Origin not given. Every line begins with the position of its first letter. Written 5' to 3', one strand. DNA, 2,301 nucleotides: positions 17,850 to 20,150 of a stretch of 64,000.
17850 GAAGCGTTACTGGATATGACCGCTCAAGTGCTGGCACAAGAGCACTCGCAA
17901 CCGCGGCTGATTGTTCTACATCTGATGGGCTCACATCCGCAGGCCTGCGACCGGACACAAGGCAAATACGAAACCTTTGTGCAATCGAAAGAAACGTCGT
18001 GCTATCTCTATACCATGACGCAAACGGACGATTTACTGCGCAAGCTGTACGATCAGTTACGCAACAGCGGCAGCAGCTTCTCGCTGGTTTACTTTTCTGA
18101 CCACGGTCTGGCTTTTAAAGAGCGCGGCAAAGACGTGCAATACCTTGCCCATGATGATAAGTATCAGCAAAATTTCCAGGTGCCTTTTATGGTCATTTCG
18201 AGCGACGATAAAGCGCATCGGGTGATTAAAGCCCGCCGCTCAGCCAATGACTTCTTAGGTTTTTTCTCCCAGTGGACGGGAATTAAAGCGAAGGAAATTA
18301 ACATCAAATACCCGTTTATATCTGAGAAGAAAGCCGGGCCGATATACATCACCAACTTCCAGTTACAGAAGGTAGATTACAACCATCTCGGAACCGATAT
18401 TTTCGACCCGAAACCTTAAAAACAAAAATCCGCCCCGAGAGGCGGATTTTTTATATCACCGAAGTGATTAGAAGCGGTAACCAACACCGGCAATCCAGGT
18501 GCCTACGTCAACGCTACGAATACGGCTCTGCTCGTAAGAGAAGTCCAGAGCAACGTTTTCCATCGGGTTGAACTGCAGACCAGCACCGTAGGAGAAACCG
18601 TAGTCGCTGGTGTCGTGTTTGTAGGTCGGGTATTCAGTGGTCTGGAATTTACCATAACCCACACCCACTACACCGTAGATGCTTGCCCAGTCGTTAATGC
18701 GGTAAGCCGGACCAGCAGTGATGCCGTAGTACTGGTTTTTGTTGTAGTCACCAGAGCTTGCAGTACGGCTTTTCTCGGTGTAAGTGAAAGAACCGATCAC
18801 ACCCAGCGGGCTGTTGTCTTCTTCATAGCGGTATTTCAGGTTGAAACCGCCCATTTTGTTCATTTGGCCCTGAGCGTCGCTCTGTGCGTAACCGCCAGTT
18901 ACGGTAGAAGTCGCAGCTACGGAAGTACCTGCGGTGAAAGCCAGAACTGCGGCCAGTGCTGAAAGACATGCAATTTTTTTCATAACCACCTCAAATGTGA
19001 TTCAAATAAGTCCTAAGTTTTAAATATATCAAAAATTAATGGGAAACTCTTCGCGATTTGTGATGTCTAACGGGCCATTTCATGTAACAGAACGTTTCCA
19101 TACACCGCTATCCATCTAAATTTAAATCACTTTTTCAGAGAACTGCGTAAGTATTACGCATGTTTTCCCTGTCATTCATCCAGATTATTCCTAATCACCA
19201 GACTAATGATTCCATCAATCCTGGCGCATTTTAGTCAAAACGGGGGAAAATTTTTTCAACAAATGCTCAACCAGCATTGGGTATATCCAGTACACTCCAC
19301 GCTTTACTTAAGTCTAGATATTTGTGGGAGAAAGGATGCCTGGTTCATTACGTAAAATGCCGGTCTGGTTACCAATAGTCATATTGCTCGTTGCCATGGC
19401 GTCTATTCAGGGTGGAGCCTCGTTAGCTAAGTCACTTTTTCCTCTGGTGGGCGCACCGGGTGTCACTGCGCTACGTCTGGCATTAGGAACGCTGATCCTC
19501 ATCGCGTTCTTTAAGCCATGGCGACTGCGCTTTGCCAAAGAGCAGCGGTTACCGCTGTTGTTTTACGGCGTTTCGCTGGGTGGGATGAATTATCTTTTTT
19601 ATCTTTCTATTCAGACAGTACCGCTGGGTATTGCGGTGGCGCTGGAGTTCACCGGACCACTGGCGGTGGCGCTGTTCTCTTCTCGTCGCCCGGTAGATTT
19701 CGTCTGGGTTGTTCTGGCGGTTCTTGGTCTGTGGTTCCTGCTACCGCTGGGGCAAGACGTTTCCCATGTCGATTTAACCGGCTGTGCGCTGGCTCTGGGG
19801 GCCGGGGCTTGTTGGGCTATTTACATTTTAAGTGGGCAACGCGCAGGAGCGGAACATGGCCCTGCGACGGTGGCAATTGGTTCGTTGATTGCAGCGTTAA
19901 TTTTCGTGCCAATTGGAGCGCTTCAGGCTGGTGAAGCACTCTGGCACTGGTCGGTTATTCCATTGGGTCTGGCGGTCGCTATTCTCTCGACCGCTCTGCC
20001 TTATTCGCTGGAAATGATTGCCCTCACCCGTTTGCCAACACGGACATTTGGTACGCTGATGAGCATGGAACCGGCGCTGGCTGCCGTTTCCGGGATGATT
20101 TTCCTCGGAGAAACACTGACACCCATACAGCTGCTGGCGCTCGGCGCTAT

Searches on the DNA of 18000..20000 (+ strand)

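Call 28: search_dna_similar(query=window:18000-20000:+, collection=ecoli_genomes, mode=near, max_rows=3)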
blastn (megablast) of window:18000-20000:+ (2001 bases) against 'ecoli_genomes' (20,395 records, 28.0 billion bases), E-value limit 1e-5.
Records with a match: 5422; places in all: 5427; records where one place covers at least 80% of the query: 5419.
Genomes with a match: 5422 of 5426; with a place that covers at least 80% of the query: 5419. Places per genome that has any: lowest 1, median 1, highest 2. On chromosomes: 5425 places; on plasmids: 2.
Best place of each record, by identity: >=99% 4096; 95-99% 1326.
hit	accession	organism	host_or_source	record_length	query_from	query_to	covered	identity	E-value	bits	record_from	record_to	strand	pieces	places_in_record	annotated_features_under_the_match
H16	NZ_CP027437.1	Escherichia coli strain 2012C-4221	missing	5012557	1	2001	100%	99.7%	0e+0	3655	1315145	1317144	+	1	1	rhtA: threonine/homoserine exporter RhtA | ompX: outer membrane protein OmpX | opgE: phosphoethanolamine transferase | protein YliM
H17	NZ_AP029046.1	Escherichia coli strain ESC818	milk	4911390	1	2001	100%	99.6%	0e+0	3651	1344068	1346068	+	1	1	rhtA: threonine/homoserine exporter RhtA | ompX: outer membrane protein OmpX | opgE: phosphoethanolamine transferase | protein YliM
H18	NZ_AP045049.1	Escherichia coli strain JNE25-001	Homo sapiens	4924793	1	2001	100%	99.6%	0e+0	3651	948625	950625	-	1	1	rhtA: threonine/homoserine exporter RhtA | ompX: outer membrane protein OmpX | opgE: phosphoethanolamine transferase | protein YliM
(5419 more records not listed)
